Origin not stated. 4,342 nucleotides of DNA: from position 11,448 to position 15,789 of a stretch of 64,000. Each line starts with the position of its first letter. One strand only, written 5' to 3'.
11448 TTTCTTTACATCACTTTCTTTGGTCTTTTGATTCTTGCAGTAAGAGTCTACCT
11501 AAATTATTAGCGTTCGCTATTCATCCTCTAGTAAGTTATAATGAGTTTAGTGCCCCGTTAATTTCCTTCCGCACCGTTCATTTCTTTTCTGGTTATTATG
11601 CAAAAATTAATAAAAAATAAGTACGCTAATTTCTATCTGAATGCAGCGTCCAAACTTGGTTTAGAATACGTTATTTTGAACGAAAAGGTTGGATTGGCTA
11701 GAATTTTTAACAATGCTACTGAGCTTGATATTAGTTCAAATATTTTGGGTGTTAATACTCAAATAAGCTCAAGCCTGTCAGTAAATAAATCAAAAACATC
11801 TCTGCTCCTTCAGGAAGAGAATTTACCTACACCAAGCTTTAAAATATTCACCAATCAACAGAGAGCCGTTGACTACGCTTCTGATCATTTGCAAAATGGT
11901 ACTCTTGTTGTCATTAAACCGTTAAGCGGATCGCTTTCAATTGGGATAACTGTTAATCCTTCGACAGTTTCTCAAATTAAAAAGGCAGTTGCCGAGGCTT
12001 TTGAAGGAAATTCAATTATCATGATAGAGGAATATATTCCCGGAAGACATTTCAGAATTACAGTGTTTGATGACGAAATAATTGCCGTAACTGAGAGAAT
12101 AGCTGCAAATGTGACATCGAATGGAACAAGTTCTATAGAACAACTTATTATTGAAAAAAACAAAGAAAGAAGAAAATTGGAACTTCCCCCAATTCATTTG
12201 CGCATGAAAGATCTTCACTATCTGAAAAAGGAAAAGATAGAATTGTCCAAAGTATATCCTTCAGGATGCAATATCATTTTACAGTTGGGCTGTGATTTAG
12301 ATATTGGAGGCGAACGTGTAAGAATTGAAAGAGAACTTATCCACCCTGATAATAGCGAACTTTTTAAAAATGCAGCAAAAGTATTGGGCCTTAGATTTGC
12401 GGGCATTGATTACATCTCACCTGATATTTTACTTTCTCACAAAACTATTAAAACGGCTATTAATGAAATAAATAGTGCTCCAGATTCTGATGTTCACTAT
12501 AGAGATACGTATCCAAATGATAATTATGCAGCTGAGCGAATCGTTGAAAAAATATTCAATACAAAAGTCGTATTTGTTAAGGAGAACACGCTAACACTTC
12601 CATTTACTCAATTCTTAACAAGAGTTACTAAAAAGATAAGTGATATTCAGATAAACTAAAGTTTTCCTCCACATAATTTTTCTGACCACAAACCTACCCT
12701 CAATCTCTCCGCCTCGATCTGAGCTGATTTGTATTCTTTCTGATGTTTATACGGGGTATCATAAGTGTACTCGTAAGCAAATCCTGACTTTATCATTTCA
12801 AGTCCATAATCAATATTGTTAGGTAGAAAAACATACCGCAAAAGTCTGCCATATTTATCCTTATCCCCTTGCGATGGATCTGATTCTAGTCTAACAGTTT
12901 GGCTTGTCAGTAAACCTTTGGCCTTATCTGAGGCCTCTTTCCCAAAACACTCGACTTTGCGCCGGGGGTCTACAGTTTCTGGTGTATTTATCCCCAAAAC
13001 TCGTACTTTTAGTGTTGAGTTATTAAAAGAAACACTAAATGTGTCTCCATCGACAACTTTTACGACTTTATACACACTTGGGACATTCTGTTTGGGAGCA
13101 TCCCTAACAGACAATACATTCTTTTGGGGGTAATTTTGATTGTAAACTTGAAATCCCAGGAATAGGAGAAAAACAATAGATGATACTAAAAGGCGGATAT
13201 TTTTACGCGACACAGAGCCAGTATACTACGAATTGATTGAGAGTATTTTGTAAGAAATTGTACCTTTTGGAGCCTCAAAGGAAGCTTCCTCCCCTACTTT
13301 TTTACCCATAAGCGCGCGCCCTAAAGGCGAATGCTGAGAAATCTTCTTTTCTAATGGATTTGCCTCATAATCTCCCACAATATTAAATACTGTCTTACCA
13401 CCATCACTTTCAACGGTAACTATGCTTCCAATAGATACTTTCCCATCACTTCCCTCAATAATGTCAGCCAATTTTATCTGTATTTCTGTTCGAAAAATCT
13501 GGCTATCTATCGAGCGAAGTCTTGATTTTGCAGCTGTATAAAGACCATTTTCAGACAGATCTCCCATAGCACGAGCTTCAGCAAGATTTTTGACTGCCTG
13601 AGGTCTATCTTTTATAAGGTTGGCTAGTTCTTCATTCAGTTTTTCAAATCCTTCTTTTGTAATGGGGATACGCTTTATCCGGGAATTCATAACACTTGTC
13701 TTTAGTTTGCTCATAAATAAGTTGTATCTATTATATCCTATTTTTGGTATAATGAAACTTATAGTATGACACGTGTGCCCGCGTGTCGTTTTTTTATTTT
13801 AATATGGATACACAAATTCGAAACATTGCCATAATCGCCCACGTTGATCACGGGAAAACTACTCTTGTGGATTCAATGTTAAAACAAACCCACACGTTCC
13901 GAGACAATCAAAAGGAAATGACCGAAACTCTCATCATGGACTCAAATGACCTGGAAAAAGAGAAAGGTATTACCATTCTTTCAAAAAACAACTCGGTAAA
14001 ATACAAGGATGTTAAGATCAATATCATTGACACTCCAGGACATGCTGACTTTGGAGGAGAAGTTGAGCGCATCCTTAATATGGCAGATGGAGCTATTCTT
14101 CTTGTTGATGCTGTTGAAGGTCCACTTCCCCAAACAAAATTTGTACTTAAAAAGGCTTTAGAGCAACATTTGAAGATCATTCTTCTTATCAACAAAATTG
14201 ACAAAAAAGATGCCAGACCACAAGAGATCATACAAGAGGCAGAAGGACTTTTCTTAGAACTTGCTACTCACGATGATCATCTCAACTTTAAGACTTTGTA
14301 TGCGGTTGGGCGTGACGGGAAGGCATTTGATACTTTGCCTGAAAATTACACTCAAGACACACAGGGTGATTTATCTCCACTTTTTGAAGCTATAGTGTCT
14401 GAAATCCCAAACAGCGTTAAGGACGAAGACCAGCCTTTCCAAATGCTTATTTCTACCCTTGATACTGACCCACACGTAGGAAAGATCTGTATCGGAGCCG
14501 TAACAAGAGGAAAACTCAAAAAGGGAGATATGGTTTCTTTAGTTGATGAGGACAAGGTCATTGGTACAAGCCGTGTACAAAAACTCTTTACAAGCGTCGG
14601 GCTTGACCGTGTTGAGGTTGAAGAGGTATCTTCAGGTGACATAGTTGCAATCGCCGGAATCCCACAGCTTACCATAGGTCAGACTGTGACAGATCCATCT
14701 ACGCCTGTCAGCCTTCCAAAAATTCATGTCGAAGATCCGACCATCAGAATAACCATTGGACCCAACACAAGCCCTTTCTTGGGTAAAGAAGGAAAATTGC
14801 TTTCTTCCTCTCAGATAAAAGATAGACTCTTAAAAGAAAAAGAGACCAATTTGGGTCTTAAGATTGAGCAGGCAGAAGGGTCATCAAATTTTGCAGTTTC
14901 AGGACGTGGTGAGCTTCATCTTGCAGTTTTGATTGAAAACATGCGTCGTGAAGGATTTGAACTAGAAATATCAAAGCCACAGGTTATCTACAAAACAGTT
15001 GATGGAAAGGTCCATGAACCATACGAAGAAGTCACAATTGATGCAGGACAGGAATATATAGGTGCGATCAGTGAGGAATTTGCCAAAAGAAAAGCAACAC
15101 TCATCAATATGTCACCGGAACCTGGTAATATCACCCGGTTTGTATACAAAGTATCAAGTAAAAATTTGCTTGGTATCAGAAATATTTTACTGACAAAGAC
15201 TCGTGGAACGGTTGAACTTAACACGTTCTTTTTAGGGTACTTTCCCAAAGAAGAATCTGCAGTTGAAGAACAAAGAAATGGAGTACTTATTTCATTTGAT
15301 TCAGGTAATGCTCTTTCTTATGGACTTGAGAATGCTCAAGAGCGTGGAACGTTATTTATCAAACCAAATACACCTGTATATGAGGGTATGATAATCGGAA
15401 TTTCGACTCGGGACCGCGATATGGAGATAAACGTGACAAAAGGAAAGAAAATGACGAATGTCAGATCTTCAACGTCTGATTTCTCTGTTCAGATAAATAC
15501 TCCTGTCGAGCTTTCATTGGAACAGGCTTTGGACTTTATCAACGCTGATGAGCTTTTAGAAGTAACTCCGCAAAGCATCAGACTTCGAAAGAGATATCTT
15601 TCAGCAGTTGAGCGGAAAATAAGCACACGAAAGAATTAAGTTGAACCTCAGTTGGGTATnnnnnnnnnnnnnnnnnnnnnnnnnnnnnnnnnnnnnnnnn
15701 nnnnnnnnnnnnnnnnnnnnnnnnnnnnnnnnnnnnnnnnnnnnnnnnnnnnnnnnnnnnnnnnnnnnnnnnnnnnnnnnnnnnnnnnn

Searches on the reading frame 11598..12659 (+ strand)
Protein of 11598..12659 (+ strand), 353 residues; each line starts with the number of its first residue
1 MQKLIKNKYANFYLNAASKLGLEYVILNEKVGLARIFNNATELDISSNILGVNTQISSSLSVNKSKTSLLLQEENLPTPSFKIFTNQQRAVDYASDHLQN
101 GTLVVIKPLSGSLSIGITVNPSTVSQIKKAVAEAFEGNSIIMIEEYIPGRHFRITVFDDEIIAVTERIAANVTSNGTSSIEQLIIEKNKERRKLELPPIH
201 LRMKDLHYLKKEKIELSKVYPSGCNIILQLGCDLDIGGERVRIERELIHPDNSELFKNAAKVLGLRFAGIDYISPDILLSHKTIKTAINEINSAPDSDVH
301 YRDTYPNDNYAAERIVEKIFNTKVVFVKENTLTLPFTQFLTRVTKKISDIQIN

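Call 49: search_protein_families(library=pfam, proteins=[window:11598-12659:+], max_evalue=0.0001)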
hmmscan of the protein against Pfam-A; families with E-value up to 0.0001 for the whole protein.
window:11598-12659:+ (353 aa): 3 families
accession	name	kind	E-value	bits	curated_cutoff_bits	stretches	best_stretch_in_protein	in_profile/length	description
PF07478.18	Dala_Dala_lig_C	-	3.3e-08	33.7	24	1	70-167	1-101/204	D-ala D-ala ligase C-terminus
PF08443.16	RimK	-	4.9e-07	30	21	1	63-171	3-109/188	RimK-like ATP-grasp domain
PF01071.24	GARS_A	-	1.7e-05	25.2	27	1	65-160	4-102/194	Phosphoribosylglycinamide synthetase, ATP-grasp (A) domain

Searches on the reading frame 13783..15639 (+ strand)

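Call 49: search_protein_families(library=pfam, proteins=[window:13783-15639:+], max_evalue=0.0001)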
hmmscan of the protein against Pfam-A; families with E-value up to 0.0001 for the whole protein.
window:13783-15639:+ (618 aa): 7 families
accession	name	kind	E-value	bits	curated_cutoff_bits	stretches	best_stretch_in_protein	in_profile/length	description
PF00009.33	GTP_EFTU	-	2.2e-54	184.4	26.5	1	11-209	2-187/188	Elongation factor Tu GTP binding domain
PF21018.2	BipA_C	-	1.3e-44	150.9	23.8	1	499-607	1-109/110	TypA/BipA C-terminal domain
PF00679.30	EFG_C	-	6.8e-13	48.9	27.9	1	410-494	2-86/89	Elongation factor G C-terminus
PF03144.31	GTP_EFTU_D2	-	2.4e-10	41.1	30.3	1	233-303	1-73/73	Elongation factor Tu domain 2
PF22042.2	EF-G_D2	-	9.2e-09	35.7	27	1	218-303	1-82/84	Elongation factor G domain 2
PF01926.29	MMR_HSR1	-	2e-06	28.3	21.9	1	15-138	2-113/113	50S ribosome-binding GTPase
PF14492.12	EFG_III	-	4.4e-06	27.1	27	0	346-396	22-73/75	Elongation Factor G, domain III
